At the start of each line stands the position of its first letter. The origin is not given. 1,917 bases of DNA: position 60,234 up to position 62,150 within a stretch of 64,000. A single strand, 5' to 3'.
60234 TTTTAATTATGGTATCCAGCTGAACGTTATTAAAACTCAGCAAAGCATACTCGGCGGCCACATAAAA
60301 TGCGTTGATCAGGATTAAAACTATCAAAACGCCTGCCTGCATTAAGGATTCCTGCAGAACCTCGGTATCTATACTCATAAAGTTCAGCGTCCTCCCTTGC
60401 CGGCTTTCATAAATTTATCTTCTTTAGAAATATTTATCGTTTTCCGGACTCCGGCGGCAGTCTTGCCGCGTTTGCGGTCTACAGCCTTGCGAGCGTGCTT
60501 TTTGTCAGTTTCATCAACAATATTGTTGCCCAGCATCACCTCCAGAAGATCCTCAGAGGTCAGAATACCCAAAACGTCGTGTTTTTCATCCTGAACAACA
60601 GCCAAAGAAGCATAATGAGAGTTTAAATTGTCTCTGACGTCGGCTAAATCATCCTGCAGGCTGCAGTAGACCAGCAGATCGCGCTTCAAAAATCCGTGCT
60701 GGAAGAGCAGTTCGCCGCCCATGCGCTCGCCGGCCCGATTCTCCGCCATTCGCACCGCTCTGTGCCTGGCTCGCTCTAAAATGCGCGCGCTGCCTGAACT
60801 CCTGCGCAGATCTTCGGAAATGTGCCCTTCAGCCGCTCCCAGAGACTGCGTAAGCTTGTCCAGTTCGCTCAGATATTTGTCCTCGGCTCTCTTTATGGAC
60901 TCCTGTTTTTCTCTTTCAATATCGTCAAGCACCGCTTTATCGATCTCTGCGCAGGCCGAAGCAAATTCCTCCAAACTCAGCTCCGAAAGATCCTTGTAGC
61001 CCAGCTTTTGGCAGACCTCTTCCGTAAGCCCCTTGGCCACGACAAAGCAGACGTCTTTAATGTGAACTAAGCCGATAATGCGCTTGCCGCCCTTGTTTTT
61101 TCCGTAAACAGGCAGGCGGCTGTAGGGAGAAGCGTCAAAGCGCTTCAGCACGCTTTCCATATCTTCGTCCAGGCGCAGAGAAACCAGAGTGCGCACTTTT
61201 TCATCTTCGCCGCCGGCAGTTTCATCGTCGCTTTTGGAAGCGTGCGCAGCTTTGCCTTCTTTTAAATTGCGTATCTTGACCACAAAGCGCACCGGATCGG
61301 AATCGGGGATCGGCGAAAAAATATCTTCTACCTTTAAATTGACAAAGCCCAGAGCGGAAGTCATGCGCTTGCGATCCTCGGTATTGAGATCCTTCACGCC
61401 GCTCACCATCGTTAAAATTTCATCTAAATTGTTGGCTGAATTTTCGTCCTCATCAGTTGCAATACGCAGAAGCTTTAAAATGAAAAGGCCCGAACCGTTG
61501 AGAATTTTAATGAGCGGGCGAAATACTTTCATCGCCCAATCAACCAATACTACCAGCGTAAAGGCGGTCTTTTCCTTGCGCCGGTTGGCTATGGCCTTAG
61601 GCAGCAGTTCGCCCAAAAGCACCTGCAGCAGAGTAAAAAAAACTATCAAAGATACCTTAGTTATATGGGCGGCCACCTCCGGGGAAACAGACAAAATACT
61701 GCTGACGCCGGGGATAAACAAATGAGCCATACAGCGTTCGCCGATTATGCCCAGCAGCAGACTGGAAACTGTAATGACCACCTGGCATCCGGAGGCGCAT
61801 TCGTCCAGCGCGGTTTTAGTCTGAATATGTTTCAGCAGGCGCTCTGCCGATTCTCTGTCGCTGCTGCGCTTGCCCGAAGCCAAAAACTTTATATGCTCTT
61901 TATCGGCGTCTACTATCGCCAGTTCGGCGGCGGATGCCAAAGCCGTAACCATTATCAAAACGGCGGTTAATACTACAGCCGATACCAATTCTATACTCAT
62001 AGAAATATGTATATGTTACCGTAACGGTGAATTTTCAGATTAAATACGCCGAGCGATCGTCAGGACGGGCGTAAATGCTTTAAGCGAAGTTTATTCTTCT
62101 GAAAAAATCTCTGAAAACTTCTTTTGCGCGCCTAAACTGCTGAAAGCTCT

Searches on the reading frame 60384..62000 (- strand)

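Call 13: search_protein_families(library=pfam, proteins=[window:60384-62000:-], max_evalue=0.001)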
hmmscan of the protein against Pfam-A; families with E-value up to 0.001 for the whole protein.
window:60384-62000:- (538 aa): 2 families
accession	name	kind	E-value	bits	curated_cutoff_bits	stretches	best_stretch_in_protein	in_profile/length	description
PF01595.25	CNNM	-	3.8e-27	95.6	28.4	1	11-200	2-169/181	Cyclin M transmembrane N-terminal domain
PF00571.33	CBS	-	1.6e-13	51.2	24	2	443-490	9-56/57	CBS domain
